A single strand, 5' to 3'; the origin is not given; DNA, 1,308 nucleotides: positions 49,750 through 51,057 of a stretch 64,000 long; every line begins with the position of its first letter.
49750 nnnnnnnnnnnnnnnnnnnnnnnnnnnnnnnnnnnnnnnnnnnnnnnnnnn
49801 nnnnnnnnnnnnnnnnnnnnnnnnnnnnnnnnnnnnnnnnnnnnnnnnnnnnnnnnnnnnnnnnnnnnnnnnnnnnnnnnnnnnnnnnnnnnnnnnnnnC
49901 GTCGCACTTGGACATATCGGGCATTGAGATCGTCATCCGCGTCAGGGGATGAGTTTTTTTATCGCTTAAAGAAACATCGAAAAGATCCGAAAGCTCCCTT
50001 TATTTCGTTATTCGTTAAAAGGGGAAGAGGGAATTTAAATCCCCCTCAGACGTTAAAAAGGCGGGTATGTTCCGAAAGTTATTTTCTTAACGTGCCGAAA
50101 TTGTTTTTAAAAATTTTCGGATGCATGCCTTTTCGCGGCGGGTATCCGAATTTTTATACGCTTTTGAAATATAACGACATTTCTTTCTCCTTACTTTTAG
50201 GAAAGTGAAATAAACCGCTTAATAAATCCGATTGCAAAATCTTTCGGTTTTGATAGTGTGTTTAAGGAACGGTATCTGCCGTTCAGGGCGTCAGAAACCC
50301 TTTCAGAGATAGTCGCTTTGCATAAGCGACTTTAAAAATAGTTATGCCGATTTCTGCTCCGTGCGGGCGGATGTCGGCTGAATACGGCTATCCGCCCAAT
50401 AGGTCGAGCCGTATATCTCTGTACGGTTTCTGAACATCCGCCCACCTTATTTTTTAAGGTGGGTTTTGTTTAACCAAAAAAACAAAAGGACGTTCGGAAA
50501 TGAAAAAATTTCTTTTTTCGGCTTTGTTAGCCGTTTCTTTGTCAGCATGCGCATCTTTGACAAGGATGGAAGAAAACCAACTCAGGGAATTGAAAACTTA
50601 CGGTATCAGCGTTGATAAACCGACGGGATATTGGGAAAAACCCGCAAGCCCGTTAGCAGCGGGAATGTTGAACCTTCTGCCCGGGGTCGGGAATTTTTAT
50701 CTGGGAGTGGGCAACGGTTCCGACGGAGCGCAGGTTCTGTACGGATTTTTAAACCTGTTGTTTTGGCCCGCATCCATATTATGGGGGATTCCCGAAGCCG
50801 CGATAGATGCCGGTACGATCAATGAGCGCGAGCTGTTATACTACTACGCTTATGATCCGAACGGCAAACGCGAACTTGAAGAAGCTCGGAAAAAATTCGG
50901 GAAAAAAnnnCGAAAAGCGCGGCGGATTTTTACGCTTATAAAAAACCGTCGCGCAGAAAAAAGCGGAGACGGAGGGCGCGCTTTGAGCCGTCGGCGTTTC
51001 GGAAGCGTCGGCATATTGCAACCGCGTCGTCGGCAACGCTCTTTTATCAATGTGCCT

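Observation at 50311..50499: Structured leader with mutually exclusive antiterminator/terminator pairing upstream of a TM2-like lipoprotein gene (candidate riboswitch/attenuator or sRNA)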

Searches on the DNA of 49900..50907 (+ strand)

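Call 4: search_rna_families(source=window, start=49900, end=50600, threshold=evalue, max_evalue=10, show_alignments=3)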
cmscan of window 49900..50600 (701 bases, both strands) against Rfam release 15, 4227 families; matches with E-value up to 10: 6.
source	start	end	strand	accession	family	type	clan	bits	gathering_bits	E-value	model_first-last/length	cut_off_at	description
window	50365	50451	+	RF02221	sRNA-Xcc1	Gene; sRNA;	-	36.3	53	0.00013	1-87/87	no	sRNA-Xcc1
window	49965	50113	-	RF02070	STnc300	Gene; sRNA;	-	22.2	80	1.9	1-159/159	no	Salmonella enterica sRNA STnc300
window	49945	50044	-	RF00149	snoZ103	Gene; snRNA; snoRNA; CD-box;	-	21.6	44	0.16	1-100/100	no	Small nucleolar RNA Z103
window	50149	50186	-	RF00628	RgsA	Gene; sRNA;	-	15.1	88.4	0.27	1-194/194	no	RgsA sRNA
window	49945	50122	-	RF02060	STnc410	Gene; sRNA;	-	13.9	50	2.3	1-158/158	no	Enterobacterial sRNA STnc410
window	49900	50005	-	RF01846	Fungi_U3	Gene; snRNA; snoRNA; CD-box;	CL00100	11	95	3.4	1-117/274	3'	Fungal small nucleolar RNA U3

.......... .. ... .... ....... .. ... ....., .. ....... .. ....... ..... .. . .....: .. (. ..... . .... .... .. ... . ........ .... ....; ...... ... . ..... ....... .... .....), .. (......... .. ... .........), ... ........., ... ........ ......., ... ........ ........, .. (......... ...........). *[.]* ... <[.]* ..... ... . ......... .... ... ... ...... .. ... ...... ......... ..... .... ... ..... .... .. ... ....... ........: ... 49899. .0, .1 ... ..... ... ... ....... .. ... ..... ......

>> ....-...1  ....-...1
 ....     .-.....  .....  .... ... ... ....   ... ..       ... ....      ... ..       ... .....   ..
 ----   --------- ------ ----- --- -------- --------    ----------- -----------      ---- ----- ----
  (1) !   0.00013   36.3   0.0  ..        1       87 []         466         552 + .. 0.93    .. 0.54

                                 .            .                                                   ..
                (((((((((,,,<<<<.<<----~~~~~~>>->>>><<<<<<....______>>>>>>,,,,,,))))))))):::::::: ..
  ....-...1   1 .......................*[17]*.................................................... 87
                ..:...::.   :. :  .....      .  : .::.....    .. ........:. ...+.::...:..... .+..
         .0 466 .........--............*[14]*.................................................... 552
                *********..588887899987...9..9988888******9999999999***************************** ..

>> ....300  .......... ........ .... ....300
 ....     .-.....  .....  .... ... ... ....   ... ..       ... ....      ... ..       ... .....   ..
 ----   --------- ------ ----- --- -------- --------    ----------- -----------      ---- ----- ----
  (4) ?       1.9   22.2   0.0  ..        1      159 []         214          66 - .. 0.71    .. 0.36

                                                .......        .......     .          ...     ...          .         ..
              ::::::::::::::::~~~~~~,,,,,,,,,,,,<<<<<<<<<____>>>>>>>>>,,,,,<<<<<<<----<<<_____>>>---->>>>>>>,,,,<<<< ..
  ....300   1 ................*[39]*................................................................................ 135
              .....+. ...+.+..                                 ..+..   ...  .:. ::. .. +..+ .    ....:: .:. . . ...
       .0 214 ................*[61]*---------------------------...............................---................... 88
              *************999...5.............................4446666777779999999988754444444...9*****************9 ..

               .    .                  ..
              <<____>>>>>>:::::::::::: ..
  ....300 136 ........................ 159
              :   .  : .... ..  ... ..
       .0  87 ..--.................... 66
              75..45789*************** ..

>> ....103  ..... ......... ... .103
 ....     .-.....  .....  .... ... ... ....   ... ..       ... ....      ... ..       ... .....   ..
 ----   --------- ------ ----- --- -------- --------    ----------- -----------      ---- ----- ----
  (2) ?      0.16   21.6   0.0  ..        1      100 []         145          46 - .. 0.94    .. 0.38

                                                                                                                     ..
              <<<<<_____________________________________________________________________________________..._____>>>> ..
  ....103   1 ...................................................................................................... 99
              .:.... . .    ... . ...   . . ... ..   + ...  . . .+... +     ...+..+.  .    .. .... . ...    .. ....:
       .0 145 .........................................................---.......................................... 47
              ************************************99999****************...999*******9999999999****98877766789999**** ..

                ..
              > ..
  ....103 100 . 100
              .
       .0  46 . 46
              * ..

The 3' end of P1-5' (GGAUG) mimics an SD, and P1-3' (CAUCC) is an anti-SD. Rfam RF02221 aligns full length at 36.3 bits, E 1.3e-4 (call 4).
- On sRNA-Xcc1 (RF02221): The window scores 36.3 bits (call 4).
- On C4 antisense RNA / immI module (RF01695, RF03163): Neither model appears at E<=10 in 49900-50600 (call 4).
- The window scores below the Rfam cut-off for RF02221 and gives no hit to C4 or c4-a1b1 (call 4).

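Call 27: build_rna_model(alignment_id=A2)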
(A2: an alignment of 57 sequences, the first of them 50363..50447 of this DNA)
Model R1 built from alignment A2 (57 sequences, 117 columns); structure: RNAalifold consensus.
model positions 88; base pairs 16; branch points 1; effective number of sequences 8.36; information 0.647 bits per position. Calibrated on 0.2 Mb of random sequence (short: E-values are rough).
structure used (alignment columns):
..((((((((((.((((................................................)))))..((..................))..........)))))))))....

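Call 28: search_with_rna_model(model_id=R1, sources=[window, L001, L002, L003, L004, L005, L006, L007, L008, L009, L010, L011, L012, L013, L014, L015, L016, L017, L018, L019, L020, L021, L022, L023, L024, L025, L026, L027, L028, L029, L030, L031, L032, L033, L034, L035, L036, L037, L038, L039, L040, L041, L042, L043, L044, L045, L046, L047, L048, L049, L050, L051, L052, L053, L054, L055, L056, L057, L058, L059, L060, L061, L062, L063, L064, L065, L066, L067, L068, L069, L070, L071, L072, L073, L074, L075, L076, L077, L078, L079, L080], max_evalue=1)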
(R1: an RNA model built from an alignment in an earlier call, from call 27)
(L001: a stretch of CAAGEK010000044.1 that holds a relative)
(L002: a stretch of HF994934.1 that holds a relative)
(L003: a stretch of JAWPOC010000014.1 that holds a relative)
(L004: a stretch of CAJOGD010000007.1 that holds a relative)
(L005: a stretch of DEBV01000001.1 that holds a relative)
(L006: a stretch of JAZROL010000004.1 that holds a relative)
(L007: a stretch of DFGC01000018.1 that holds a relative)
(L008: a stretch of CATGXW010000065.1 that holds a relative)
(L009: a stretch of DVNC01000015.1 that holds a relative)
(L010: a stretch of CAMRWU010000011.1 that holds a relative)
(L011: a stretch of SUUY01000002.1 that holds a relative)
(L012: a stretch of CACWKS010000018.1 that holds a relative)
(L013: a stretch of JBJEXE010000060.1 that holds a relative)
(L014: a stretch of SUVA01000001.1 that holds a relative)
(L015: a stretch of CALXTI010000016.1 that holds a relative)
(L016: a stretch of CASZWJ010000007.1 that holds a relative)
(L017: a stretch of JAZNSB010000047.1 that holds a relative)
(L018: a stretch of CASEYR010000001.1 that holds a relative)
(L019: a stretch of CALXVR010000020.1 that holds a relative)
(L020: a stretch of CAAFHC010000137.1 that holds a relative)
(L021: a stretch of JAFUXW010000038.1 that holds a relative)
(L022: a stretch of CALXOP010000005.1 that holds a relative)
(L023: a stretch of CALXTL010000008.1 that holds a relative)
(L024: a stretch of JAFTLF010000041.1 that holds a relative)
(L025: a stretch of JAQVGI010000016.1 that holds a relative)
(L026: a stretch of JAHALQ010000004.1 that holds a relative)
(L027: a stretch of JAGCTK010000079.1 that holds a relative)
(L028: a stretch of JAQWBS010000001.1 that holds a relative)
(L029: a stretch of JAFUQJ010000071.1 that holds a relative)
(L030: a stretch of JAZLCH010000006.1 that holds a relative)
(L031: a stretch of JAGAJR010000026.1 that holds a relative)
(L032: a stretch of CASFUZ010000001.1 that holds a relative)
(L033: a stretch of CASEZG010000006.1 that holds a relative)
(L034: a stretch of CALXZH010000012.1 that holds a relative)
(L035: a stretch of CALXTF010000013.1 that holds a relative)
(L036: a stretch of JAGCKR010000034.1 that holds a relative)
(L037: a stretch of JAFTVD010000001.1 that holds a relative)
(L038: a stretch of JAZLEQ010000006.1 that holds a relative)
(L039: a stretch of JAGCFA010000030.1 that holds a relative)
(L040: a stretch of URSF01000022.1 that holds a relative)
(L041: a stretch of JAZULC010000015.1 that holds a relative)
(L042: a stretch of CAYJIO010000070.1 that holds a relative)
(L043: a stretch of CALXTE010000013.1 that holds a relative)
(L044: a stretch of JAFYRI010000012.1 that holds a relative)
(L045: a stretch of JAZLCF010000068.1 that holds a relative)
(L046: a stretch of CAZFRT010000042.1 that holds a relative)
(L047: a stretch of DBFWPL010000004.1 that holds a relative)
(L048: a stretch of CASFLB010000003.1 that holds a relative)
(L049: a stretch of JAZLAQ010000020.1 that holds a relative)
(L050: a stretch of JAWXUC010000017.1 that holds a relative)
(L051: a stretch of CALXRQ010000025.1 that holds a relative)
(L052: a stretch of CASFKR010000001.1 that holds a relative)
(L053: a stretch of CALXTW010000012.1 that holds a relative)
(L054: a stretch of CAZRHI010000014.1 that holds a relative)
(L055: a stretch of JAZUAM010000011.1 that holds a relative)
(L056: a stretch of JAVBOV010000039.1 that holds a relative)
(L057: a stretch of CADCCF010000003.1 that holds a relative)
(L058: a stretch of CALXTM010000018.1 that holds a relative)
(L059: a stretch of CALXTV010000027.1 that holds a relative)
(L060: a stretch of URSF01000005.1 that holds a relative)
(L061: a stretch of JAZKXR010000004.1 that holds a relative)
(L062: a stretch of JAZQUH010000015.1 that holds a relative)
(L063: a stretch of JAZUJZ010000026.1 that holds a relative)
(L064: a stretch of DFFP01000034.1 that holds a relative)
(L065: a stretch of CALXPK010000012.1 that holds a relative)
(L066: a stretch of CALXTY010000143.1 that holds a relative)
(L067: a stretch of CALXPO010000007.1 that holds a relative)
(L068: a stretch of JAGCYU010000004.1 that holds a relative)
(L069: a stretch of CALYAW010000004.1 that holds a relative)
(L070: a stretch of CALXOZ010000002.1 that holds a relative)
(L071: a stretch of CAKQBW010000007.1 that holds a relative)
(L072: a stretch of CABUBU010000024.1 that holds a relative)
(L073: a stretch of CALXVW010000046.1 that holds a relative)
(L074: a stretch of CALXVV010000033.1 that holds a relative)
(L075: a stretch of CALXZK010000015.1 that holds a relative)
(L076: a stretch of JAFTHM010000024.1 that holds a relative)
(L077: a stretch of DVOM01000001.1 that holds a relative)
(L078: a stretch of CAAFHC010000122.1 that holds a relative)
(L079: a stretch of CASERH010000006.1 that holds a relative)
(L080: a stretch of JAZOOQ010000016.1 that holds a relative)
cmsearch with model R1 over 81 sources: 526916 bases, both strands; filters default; matches with E-value up to 1: 67.
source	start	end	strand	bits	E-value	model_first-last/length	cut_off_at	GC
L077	2869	2954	+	85.9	1.1e-15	1-88/88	no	0.5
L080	2858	2942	+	85.7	1.2e-15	1-88/88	no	0.47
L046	2866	2948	+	84.9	1.8e-15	1-88/88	no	0.52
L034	2626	2708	+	83.7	3.2e-15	1-88/88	no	0.52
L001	2860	2946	+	83.4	3.8e-15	1-88/88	no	0.56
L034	2866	2949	+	82.7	5.5e-15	1-88/88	no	0.52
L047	2866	2948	+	82.5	5.8e-15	1-88/88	no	0.49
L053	2868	2950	+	82.2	6.8e-15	1-88/88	no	0.54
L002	2863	2948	+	81.8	8.2e-15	1-88/88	no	0.55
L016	2864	2946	+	81.5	9.5e-15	1-88/88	no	0.53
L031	2864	2946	+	81.2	1.1e-14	1-88/88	no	0.48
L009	2870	2958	+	81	1.3e-14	1-88/88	no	0.47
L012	2849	2936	+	81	1.3e-14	1-88/88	no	0.52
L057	2856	2943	+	80.9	1.3e-14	1-88/88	no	0.52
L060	2869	2954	+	80.4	1.7e-14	1-88/88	no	0.49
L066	2869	2954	+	79.8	2.3e-14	1-88/88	no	0.5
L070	2869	2954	+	79.8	2.3e-14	1-88/88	no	0.5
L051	454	536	+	77.3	8.1e-14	1-88/88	no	0.52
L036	2873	2953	+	75.8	1.7e-13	1-88/88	no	0.56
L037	2872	2953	+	75.5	1.9e-13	1-88/88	no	0.49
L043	2731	2811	+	75.5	2e-13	1-88/88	no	0.43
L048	265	345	+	75.5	2e-13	1-88/88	no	0.43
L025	2878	2960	+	75.4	2.1e-13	1-88/88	no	0.43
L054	2877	2957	+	74.4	3.5e-13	1-88/88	no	0.54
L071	2875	2955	+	74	4.2e-13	1-88/88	no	0.48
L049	2880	2964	+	73.7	4.8e-13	1-88/88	no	0.38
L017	2179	2259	+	72.6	8.4e-13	1-88/88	no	0.42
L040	2872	2957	+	71.2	1.7e-12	1-88/88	no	0.57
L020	2850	2933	+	70.6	2.3e-12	1-88/88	no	0.51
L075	2851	2936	+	69.6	3.9e-12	1-88/88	no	0.56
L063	587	670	+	69.4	4.2e-12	1-88/88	no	0.36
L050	2820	2900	+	69.1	4.9e-12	1-88/88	no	0.46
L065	2846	2931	+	68.9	5.3e-12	1-88/88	no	0.53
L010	2868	2953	+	68.5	6.7e-12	1-88/88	no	0.45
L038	2859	2945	+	68.5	6.7e-12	1-88/88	no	0.4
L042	1168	1247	+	66.7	1.6e-11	1-88/88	no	0.51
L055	2865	2950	+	66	2.3e-11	1-88/88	no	0.38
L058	2829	2912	+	64.4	5.1e-11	1-88/88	no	0.46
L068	2881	2963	+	64.3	5.4e-11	1-88/88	no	0.45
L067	2866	2951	+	62.7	1.2e-10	1-88/88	no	0.38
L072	2861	2946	+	62.3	1.5e-10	1-88/88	no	0.38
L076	2872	2951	+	62.2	1.5e-10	1-88/88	no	0.46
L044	2873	2952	+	62.2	1.6e-10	1-88/88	no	0.41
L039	594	666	+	60.3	4.1e-10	1-88/88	no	0.41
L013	2884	2955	+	59.7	5.4e-10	1-88/88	no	0.44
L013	2692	2764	+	57.2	1.9e-09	1-88/88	no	0.47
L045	190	264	+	57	2.1e-09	1-88/88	no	0.47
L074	2856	2947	+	53.7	1.1e-08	1-88/88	no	0.51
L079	2838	2929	+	53.7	1.1e-08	1-88/88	no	0.51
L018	2849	2932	+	53.3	1.3e-08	1-88/88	no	0.42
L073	2838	2929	+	52.3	2.2e-08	1-88/88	no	0.5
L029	2858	2949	+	51.9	2.7e-08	1-88/88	no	0.51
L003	78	156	-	51.7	2.9e-08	1-88/88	no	0.41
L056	2860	2942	+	51.7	3e-08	1-88/88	no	0.46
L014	2878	2953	+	51.6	3.1e-08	1-88/88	no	0.45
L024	298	389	+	51.4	3.4e-08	1-88/88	no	0.53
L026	2860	2951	+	51.4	3.4e-08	1-88/88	no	0.53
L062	2869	2944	+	50.7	5e-08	1-88/88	no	0.47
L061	2879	2954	+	49.8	7.6e-08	1-88/88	no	0.47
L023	2862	2953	+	49.5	8.9e-08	1-88/88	no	0.51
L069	2861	2952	+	49.5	8.9e-08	1-88/88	no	0.51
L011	2860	2952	+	44.8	9.3e-07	1-88/88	no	0.43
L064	2873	2954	+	40.9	6.7e-06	1-88/88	no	0.44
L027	2859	2951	+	36.4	6.3e-05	1-88/88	no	0.45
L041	2853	2964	+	25.7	0.014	1-88/88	no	0.38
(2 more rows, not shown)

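Call 29: search_with_rna_model(model_id=R1, source=window, max_evalue=10, show_alignments=3)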
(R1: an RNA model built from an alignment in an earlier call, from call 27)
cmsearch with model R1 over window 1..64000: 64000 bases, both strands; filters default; matches with E-value up to 10: 2.
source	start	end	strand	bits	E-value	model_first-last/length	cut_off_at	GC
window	50363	50447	+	77.9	7.1e-15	1-88/88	no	0.58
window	44117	44224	-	29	0.00031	1-88/88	no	0.44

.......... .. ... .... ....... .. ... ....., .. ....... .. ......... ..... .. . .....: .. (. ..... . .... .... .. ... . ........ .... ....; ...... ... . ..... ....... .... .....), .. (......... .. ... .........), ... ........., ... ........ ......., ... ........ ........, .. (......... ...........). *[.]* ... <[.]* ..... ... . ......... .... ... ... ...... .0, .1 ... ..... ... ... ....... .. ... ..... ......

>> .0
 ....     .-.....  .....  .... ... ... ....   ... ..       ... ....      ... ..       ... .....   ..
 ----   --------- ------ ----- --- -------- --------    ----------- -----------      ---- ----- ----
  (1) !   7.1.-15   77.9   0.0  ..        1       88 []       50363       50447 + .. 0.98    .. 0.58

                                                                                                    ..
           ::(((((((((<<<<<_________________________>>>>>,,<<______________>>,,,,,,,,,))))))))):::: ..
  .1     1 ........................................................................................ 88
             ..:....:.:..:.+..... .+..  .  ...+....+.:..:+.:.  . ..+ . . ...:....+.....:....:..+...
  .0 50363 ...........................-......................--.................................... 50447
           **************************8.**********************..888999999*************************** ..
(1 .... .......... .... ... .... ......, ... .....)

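Call 45: search_with_rna_model(model_id=R1, sources=[L081, L082], max_evalue=1)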
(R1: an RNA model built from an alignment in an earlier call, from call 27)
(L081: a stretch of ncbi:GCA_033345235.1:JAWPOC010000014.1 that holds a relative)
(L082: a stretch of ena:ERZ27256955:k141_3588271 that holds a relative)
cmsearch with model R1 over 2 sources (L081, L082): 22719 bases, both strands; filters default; matches with E-value up to 1: 4.
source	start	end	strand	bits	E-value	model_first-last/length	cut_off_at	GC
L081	7078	7156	-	51.7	1.3e-09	1-88/88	no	0.41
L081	4475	4545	-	32.8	1.7e-05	1-88/88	no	0.42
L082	3686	3762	+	14.2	0.19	1-88/88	no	0.35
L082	5825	5908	+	11.1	0.9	1-88/88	no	0.27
